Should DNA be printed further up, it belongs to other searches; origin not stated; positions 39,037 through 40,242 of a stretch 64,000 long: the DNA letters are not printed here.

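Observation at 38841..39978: XRE-HTH/DUF4065 (Panacea-type) antitoxin coupled to a RelE/ParE-like toxin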

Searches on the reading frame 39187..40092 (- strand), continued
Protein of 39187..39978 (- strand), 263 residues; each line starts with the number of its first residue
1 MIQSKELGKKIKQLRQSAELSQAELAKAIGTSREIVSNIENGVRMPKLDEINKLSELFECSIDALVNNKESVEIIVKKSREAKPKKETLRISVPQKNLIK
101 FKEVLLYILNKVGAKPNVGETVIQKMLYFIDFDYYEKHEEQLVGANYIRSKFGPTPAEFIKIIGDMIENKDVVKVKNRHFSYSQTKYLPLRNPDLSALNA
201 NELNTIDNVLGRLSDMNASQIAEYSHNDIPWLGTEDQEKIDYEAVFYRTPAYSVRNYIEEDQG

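Call 40: find_homologous_proteins(query=window:39187-39978:-, max_evalue=1e-10)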
Query window:39187-39978:- (263 aa): 5241 proteins with E <= 1e-10 among 5736 candidates; the best 120 are listed.
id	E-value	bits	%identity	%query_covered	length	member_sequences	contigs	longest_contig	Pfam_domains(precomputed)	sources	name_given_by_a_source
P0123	9.2e-166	567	100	100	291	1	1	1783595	PF12844.14,PF13274.12,PF01381.29,PF13560.13,PF13443.13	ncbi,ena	-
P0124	5.8e-161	552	96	100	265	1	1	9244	PF12844.14,PF13274.12,PF01381.29,PF13560.13,PF13443.13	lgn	-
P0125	2.8e-125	435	73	100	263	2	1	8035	PF12844.14,PF13274.12,PF01381.29,PF13560.13,PF13443.13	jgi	-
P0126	6.2e-125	434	74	100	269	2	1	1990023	PF12844.14,PF13274.12,PF01381.29,PF13560.13,PF13443.13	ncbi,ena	-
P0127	1.2e-124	433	75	100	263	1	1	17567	PF12844.14,PF13274.12,PF01381.29,PF13560.13,PF13443.13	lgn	-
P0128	5.9e-124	431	76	100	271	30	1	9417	PF12844.14,PF13274.12,PF01381.29,PF13560.13,PF13443.13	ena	-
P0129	6.8e-124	430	76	100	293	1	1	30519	PF12844.14,PF13274.12,PF01381.29,PF13560.13,PF13443.13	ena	-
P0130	3.2e-123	428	74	100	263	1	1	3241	PF12844.14,PF13274.12,PF01381.29,PF13560.13,PF13443.13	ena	-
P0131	4.2e-123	428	72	95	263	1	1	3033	PF12844.14,PF13274.12,PF01381.29,PF13560.13,PF13443.13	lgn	-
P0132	5.8e-122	424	75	100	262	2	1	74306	PF12844.14,PF13274.12,PF01381.29,PF13545.13,PF13560.13,PF13443.13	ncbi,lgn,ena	-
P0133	7.7e-122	424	75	100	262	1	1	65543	PF12844.14,PF13274.12,PF01381.29,PF13560.13,PF13443.13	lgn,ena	-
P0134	9.2e-122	423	74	100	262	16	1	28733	PF12844.14,PF13274.12,PF01381.29,PF13545.13,PF13560.13,PF13443.13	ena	-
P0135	1.5e-121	423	75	100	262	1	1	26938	PF12844.14,PF13274.12,PF01381.29,PF13560.13,PF13443.13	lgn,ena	-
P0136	2.5e-121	422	74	100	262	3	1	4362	PF12844.14,PF13274.12,PF01381.29,PF13560.13,PF13443.13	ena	-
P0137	2.9e-121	422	74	100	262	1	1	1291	PF12844.14,PF13274.12,PF01381.29,PF13545.13,PF13560.13,PF13443.13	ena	-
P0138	5.0e-121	421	74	100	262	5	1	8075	PF12844.14,PF13274.12,PF01381.29,PF13560.13,PF13443.13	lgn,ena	-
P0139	3.6e-120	418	74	100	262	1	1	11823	PF12844.14,PF13274.12,PF01381.29,PF13545.13,PF13560.13,PF13443.13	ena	-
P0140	4.5e-120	418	74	100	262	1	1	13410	PF12844.14,PF13274.12,PF01381.29,PF13560.13,PF13443.13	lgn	-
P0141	1.4e-119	416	73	100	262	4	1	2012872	PF12844.14,PF13274.12,PF01381.29,PF13560.13,PF13443.13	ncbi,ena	-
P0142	2.0e-119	416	72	99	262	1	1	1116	PF12844.14,PF13274.12,PF01381.29,PF13560.13,PF13443.13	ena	-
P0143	2.6e-119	415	72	100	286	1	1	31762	PF12844.14,PF13274.12,PF01381.29,PF13560.13,PF13443.13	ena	-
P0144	7.5e-119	414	73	100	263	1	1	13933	PF12844.14,PF13274.12,PF01381.29,PF13560.13,PF13443.13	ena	-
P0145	1.4e-118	413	69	100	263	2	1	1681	PF12844.14,PF13274.12,PF01381.29,PF13560.13,PF13443.13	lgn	-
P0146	2.8e-118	412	73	98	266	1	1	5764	PF12844.14,PF13274.12,PF01381.29,PF13560.13,PF13443.13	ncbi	-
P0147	3.3e-118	412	72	100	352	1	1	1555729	PF12844.14,PF13274.12,PF01381.29,PF13560.13,PF13443.13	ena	-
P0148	6.8e-118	411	70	99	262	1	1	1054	PF12844.14,PF13274.12,PF01381.29,PF13560.13,PF13443.13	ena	-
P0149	3.6e-116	405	69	100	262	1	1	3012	PF12844.14,PF13274.12,PF01381.29,PF13545.13,PF13560.13,PF13443.13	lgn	-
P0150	4.9e-115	401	73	95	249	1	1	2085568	PF12844.14,PF13274.12,PF01381.29,PF13560.13,PF13443.13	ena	-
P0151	2.5e-98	347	62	98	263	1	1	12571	PF12844.14,PF13274.12,PF01381.29,PF13560.13,PF13443.13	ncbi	-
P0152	8.7e-97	342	64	98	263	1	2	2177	PF12844.14,PF15943.12,PF13274.12,PF01381.29,PF13560.13,PF13443.13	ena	-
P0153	2.5e-96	340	61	97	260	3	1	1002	PF12844.14,PF13274.12,PF01381.29,PF13560.13,PF13443.13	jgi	-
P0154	5.5e-96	339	63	98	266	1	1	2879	PF12844.14,PF13274.12,PF01381.29,PF13560.13,PF13443.13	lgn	-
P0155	5.9e-96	339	60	97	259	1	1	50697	PF13744.13,PF12844.14,PF13274.12,PF01381.29,PF07022.20,PF13560.13,PF13443.13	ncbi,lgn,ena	-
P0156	6.6e-96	339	59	98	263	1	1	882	PF12844.14,PF20432.5,PF13274.12,PF01381.29,PF13560.13,PF13443.13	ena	-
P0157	7.3e-96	339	60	97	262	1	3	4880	PF12844.14,PF13274.12,PF01381.29,PF13560.13,PF13443.13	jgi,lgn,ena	-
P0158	1.4e-95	338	60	97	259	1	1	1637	PF12844.14,PF13274.12,PF01381.29,PF13560.13,PF13443.13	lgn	-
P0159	1.9e-95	337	62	96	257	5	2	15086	PF12844.14,PF13274.12,PF01381.29,PF13560.13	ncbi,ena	-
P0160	2.1e-95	337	59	95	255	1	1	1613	PF12844.14,PF13274.12,PF01381.29,PF13560.13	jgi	jgi:addiction module HigA family antidote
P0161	3.4e-95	336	59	97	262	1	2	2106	PF12844.14,PF13274.12,PF01381.29,PF13560.13,PF13443.13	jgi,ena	-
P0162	3.4e-95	336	60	97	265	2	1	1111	PF13744.13,PF12844.14,PF13274.12,PF01381.29,PF13560.13,PF13443.13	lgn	-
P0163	3.7e-95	336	58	98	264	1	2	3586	PF13744.13,PF12844.14,PF13274.12,PF01381.29,PF13560.13,PF13443.13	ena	-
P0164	6.9e-95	335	61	97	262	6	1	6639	PF12844.14,PF13274.12,PF01381.29,PF13560.13,PF13443.13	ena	-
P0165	2.1e-94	334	61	94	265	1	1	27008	PF12844.14,PF13274.12,PF01381.29,PF13560.13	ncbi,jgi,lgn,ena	-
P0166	2.2e-94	334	60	94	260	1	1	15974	PF12844.14,PF13274.12,PF01381.29,PF13560.13,PF13443.13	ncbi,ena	-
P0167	2.5e-94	334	59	97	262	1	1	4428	PF12844.14,PF13274.12,PF01381.29,PF13560.13,PF13443.13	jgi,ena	-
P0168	2.7e-94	333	62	96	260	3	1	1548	PF12844.14,PF13274.12,PF01381.29,PF13560.13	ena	-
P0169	2.7e-94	333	60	98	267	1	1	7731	PF12844.14,PF13274.12,PF01381.29,PF13560.13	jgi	-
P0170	3.0e-94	333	60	97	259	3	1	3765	PF13744.13,PF12844.14,PF13274.12,PF01381.29,PF13560.13,PF13443.13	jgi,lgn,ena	-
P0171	3.6e-94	333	59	97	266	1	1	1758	PF13744.13,PF12844.14,PF13274.12,PF01381.29,PF13560.13,PF13443.13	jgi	jgi:transcriptional regulator with XRE-family HTH domain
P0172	3.8e-94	333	58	97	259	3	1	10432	PF13744.13,PF12844.14,PF13274.12,PF01381.29,PF13545.13,PF13560.13,PF13443.13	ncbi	-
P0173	4.2e-94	333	59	97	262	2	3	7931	PF12844.14,PF13274.12,PF01381.29,PF13560.13,PF13443.13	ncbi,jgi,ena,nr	ncbi:MAG: XRE family transcriptional regulator [Deltaproteobacteria bacterium]|nr:MAG: XRE family tr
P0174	4.2e-94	333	60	98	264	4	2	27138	PF12844.14,PF13274.12,PF01381.29,PF13560.13,PF13443.13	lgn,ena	-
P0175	5.1e-94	333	60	98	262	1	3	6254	PF12844.14,PF15943.12,PF13274.12,PF01381.29,PF13560.13,PF13443.13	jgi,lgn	jgi:transcriptional regulator with XRE-family HTH domain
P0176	5.2e-94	333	57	95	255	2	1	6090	PF12844.14,PF20432.5,PF13274.12,PF01381.29,PF13560.13,PF13443.13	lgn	-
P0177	5.2e-94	333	61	96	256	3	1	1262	PF12844.14,PF13274.12,PF01381.29,PF13560.13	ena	-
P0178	5.4e-94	332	62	96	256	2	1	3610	PF12844.14,PF13274.12,PF01381.29,PF13560.13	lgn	-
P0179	5.8e-94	332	59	95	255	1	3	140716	PF12844.14,PF13274.12,PF01381.29,PF13560.13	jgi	jgi:addiction module HigA family antidote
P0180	9.1e-94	332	57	95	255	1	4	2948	PF12844.14,PF13274.12,PF01381.29,PF13560.13,PF13443.13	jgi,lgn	-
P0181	9.8e-94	332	62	96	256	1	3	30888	PF12844.14,PF13274.12,PF01381.29,PF13560.13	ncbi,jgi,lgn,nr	ncbi:MAG: DUF4065 domain-containing protein [Armatimonadetes bacterium]|nr:DUF4065 domain-containing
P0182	9.9e-94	332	58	97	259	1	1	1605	PF12844.14,PF13274.12,PF01381.29,PF13545.13,PF13560.13,PF13443.13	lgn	-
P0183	1.1e-93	331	58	96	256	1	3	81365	PF12844.14,PF13274.12,PF01381.29,PF13560.13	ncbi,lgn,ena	-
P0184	1.2e-93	331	60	97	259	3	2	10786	PF12844.14,PF20432.5,PF13274.12,PF01381.29,PF07022.20,PF13560.13,PF13443.13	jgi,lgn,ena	-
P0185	1.3e-93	331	60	97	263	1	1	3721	PF12844.14,PF20432.5,PF13274.12,PF01381.29,PF13560.13,PF13443.13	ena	-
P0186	1.3e-93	331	58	95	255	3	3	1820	PF12844.14,PF13274.12,PF01381.29,PF13560.13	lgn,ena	-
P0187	1.4e-93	331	59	97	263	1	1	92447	PF12844.14,PF13274.12,PF01381.29,PF13560.13,PF13443.13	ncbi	ncbi:MAG: type II toxin-antitoxin system antitoxin SocA domain-containing protein [Acidobacteriota b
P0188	1.5e-93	331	60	97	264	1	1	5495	PF12844.14,PF13274.12,PF01381.29,PF13560.13,PF13443.13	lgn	-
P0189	1.6e-93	331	61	97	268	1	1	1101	PF12844.14,PF13274.12,PF01381.29,PF13560.13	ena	-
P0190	1.7e-93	331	59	95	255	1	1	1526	PF12844.14,PF13274.12,PF01381.29,PF13560.13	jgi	-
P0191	1.8e-93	331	58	95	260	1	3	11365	PF12844.14,PF13274.12,PF01381.29,PF13560.13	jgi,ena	-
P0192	1.8e-93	331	59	97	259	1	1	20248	PF12844.14,PF13274.12,PF01381.29,PF13545.13,PF13560.13,PF13443.13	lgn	-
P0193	1.9e-93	331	58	98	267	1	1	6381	PF12844.14,PF13274.12,PF01381.29,PF04545.23,PF13560.13,PF13443.13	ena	-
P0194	2.2e-93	330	59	97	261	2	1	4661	PF12844.14,PF13274.12,PF01381.29,PF13560.13,PF13443.13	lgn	-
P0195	2.2e-93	330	59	96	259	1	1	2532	PF12844.14,PF13274.12,PF01381.29,PF13560.13,PF13443.13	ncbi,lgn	-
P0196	2.4e-93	330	57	97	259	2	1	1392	PF12844.14,PF13274.12,PF01381.29,PF13545.13,PF13560.13,PF13443.13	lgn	-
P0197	2.4e-93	330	57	95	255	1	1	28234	PF12844.14,PF13274.12,PF01381.29,PF13560.13,PF13443.13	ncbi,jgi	jgi:transcriptional regulator with XRE-family HTH domain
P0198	2.6e-93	330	60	98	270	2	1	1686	PF12844.14,PF13274.12,PF01381.29,PF13560.13,PF13443.13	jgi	-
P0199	2.6e-93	330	60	98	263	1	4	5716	PF12844.14,PF13274.12,PF01381.29,PF13560.13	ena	-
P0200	3.2e-93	330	58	97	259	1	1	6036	PF12844.14,PF13274.12,PF01381.29,PF13545.13,PF13560.13,PF13443.13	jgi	-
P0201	3.3e-93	330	58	98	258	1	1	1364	PF12844.14,PF20432.5,PF13274.12,PF01381.29,PF13560.13,PF13443.13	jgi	jgi:transcriptional regulator with XRE-family HTH domain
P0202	3.4e-93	330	57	95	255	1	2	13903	PF12844.14,PF13274.12,PF01381.29,PF13560.13,PF13443.13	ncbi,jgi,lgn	jgi:transcriptional regulator with XRE-family HTH domain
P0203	3.5e-93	330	58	95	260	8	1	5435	PF12844.14,PF13274.12,PF01381.29,PF13560.13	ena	-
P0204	3.6e-93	330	61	96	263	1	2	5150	PF12844.14,PF13274.12,PF01381.29,PF13560.13,PF13443.13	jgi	jgi:transcriptional regulator with XRE-family HTH domain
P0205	3.9e-93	330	60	99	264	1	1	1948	PF12844.14,PF20432.5,PF13274.12,PF01381.29,PF13560.13,PF13443.13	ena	-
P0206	4.0e-93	330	61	97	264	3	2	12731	PF12844.14,PF13274.12,PF01381.29,PF13560.13,PF13443.13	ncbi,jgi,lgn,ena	-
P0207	4.2e-93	330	61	96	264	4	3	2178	PF12844.14,PF13274.12,PF01381.29,PF13560.13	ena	-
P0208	4.2e-93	330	58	99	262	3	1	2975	PF12844.14,PF13274.12,PF01381.29,PF13560.13,PF13443.13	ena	-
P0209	4.3e-93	330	57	95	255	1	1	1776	PF12844.14,PF13274.12,PF01381.29,PF13560.13,PF13443.13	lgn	-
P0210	4.3e-93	330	58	95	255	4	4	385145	PF12844.14,PF13274.12,PF01381.29,PF13560.13,PF13443.13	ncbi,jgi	-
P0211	4.3e-93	330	57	95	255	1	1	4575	PF12844.14,PF13274.12,PF01381.29,PF13560.13,PF13443.13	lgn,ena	-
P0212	4.5e-93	329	59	97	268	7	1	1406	PF12844.14,PF13274.12,PF01381.29,PF13560.13,PF13443.13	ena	-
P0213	4.9e-93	329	58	96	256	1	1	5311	PF12844.14,PF13274.12,PF01381.29,PF13560.13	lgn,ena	-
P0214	5.1e-93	329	58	97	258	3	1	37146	PF12844.14,PF13274.12,PF01381.29,PF13545.13,PF13560.13,PF13443.13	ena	-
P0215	5.4e-93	329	61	96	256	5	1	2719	PF12844.14,PF13274.12,PF01381.29,PF13560.13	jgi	-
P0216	5.4e-93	329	60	99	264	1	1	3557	PF12844.14,PF20432.5,PF13274.12,PF01381.29,PF13560.13,PF13443.13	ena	-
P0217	6.1e-93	329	58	96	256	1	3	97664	PF12844.14,PF13274.12,PF01381.29,PF13560.13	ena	-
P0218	6.1e-93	329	58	95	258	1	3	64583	PF12844.14,PF13274.12,PF01381.29,PF07022.20,PF13560.13,PF13443.13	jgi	jgi:transcriptional regulator with XRE-family HTH domain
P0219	6.4e-93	329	58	97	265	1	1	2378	PF13744.13,PF12844.14,PF13274.12,PF01381.29,PF13560.13,PF13443.13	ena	-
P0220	6.8e-93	329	60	98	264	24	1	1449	PF12844.14,PF13274.12,PF01381.29,PF13560.13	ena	-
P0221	7.2e-93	329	58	98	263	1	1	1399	PF12844.14,PF13274.12,PF01381.29,PF13560.13,PF13443.13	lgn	-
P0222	7.6e-93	329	59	95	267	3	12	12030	PF12844.14,PF13274.12,PF01381.29,PF13560.13,PF13443.13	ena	-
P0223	7.7e-93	329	57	100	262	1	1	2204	PF12844.14,PF13274.12,PF01381.29,PF13560.13,PF13443.13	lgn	-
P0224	7.8e-93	329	62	96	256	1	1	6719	PF12844.14,PF13274.12,PF01381.29,PF13560.13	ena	-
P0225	7.8e-93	329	57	95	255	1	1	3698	PF12844.14,PF13274.12,PF01381.29,PF13560.13,PF13443.13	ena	-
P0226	8.4e-93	329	58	95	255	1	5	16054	PF12844.14,PF13274.12,PF01381.29,PF13560.13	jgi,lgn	-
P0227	8.5e-93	329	59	95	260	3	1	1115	PF12844.14,PF13274.12,PF01381.29,PF13560.13,PF13443.13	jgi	-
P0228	8.9e-93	329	58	95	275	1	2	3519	PF12844.14,PF13274.12,PF01381.29,PF13560.13,PF13443.13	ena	-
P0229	8.9e-93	329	58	95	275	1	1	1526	PF12844.14,PF13274.12,PF01381.29,PF13560.13,PF13443.13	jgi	-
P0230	9.2e-93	328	60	98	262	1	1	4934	PF12844.14,PF15943.12,PF13274.12,PF01381.29,PF13560.13,PF13443.13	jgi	-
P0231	9.3e-93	328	58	97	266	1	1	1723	PF12844.14,PF13274.12,PF01381.29,PF13560.13,PF13443.13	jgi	-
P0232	9.3e-93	328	59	95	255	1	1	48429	PF12844.14,PF13274.12,PF01381.29,PF13560.13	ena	-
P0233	9.6e-93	328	61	96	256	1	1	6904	PF12844.14,PF13274.12,PF01381.29,PF13560.13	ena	-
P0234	9.6e-93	328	59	95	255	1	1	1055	PF12844.14,PF13274.12,PF01381.29,PF13560.13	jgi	jgi:transcriptional regulator with XRE-family HTH domain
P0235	9.8e-93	328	58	97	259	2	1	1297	PF12844.14,PF13274.12,PF01381.29,PF13560.13,PF13443.13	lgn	-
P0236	9.9e-93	328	59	97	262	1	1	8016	PF12844.14,PF13274.12,PF01381.29,PF13560.13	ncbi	-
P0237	9.9e-93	328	59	95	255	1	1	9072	PF12844.14,PF13274.12,PF01381.29,PF13560.13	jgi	jgi:transcriptional regulator with XRE-family HTH domain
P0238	1.2e-92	328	60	95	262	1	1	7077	PF12844.14,PF13274.12,PF01381.29,PF13560.13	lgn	-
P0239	1.2e-92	328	60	96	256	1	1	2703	PF12844.14,PF13274.12,PF01381.29,PF13560.13,PF13443.13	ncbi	-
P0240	1.5e-92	328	60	96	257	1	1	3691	PF12844.14,PF13274.12,PF01381.29,PF13560.13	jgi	jgi:transcriptional regulator with XRE-family HTH domain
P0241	1.6e-92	328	59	96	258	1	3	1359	PF12844.14,PF13274.12,PF01381.29,PF13560.13,PF13443.13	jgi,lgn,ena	-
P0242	1.8e-92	328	61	96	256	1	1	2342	PF12844.14,PF13274.12,PF01381.29,PF13560.13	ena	-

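Call 42: find_encoding_contigs(protein=P0123, flank=3000, max_places=2)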
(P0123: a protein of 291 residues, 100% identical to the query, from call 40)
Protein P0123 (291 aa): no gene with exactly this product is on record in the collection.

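Call 49: predict_structure(alignment_id=A3)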
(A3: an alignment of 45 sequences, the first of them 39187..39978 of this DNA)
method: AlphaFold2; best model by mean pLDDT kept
length: 263 residues; sequences in the alignment: 45
mean_pLDDT: 71.0   pTM: 0.52
mean pLDDT of the five models: 71.0, 65.2, 65.1, 51.9, 49.0
residues with pLDDT >= 90: 71; 70-90: 97; 50-70: 25; < 50: 70
segments of 3 or more residues with pLDDT < 50: 70-92, 148-155, 179-182, 229-263
pLDDT, mean of each block of 10 residues (from residue 1): 80 88 90 93 89 87 73 39 36 70 94 84 82 80 57 52 90 72 73 93 94 83 59 36 33 30 34
secondary structure, 60 per line:
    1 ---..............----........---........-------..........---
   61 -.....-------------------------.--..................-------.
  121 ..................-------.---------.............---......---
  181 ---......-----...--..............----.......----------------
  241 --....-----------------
elements in order: H4-17 H22-29 H33-40 H48-57 H62-66 H95-112 H120-138 H156-168 E172-177 E184-189 H200-213 H218-224 H243-246
